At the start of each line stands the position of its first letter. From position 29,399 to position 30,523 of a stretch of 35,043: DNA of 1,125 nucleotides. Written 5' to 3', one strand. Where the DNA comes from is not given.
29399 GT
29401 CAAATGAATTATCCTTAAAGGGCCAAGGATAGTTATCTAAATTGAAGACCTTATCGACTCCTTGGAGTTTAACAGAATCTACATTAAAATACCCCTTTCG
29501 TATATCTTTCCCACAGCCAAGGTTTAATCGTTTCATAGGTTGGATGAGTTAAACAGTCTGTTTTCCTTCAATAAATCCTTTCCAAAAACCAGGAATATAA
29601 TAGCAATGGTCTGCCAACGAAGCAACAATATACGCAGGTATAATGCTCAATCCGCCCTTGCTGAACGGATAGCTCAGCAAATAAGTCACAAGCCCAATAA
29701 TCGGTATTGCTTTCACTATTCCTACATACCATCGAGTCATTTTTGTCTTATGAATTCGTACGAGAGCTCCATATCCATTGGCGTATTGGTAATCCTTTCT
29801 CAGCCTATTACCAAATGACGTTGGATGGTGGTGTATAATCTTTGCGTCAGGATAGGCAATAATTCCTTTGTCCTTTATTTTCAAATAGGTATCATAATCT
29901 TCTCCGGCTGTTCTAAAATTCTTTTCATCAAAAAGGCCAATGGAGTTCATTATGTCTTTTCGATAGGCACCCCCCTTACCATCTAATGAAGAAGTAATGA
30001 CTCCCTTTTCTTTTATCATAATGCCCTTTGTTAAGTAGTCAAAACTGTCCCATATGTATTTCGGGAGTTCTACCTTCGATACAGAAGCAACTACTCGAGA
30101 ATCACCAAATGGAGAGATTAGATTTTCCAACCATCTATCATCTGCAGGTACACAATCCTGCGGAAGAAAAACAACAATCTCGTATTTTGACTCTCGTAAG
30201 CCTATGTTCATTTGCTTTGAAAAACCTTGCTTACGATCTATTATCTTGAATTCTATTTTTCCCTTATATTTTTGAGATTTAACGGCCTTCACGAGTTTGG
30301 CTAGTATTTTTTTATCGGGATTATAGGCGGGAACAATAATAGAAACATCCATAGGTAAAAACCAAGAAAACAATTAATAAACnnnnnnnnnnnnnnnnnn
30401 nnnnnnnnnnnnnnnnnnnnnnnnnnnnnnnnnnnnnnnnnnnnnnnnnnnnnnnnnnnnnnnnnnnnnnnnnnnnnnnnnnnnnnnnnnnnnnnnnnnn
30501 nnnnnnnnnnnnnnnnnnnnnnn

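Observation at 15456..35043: A ~19.6-kb glycan island joining bacterial-style deoxy/branched-sugar tailoring enzymes to the archaeal N-glycosylation enzyme AglB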

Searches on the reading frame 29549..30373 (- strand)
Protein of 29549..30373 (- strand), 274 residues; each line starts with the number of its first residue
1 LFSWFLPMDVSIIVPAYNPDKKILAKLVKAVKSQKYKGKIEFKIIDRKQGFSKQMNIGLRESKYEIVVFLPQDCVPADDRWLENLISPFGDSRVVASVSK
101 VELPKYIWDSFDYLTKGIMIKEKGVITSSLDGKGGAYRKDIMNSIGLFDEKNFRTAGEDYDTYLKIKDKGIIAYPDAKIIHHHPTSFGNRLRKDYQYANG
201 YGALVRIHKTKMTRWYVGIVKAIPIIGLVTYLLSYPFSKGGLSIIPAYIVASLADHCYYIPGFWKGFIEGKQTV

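Call 4: search_protein_families(library=pfam, proteins=[window:29549-30373:-], max_evalue=0.001)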
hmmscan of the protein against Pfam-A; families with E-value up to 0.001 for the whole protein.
window:29549-30373:- (274 aa): 4 families
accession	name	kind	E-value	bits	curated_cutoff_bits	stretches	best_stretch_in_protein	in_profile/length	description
PF00535.33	Glycos_transf_2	-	2.3e-11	44.3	23.3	1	39-100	54-117/168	Glycosyl transferase family 2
PF13641.12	Glyco_tranf_2_3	-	1e-08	35.9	27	1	49-192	72-222/230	Glycosyltransferase like family 2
PF13632.12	Glyco_trans_2_3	-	5.7e-06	26.7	27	1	132-244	74-183/198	Glycosyl transferase family group 2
PF13712.12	Glyco_tranf_2_5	-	0.00059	20.1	27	1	39-90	29-80/210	Glycosyltransferase like family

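Call 6: search_protein_families(library=ncbifam, proteins=[window:29549-30373:-], max_evalue=0.001)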
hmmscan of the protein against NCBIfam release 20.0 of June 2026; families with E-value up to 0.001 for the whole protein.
window:29549-30373:- (274 aa): 6 families
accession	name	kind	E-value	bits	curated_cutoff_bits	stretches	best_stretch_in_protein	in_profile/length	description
TIGR03965.1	mycofact_glyco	equivalog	3.6e-18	65.7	280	2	38-101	127-191/467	mycofactocin biosynthesis glycosyltransferase MftF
TIGR04283.1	glyco_like_mftF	equivalog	7.7e-06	25.7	182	1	39-98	48-106/221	TIGR04283 family arsenosugar biosynthesis glycosyltransferase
NF041394.1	GtaseAglG_Halo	equivalog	3e-05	23.4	440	1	40-157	59-183/304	glucosyl-dolichyl phosphate glucuronosyltransferase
TIGR04242.1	nodulat_NodC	equivalog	9.9e-05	21.4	550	1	9-47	49-87/395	chitooligosaccharide synthase NodC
NF038299.1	EPS_HpsN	equivalog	0.00025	20.1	425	0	9-61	2-52/317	hormogonium polysaccharide biosynthesis glycosyltransferase HpsN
NF038302.1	EPS_HpsE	equivalog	0.00025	20.1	300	0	34-85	56-107/307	hormogonium polysaccharide biosynthesis glycosyltransferase HpsE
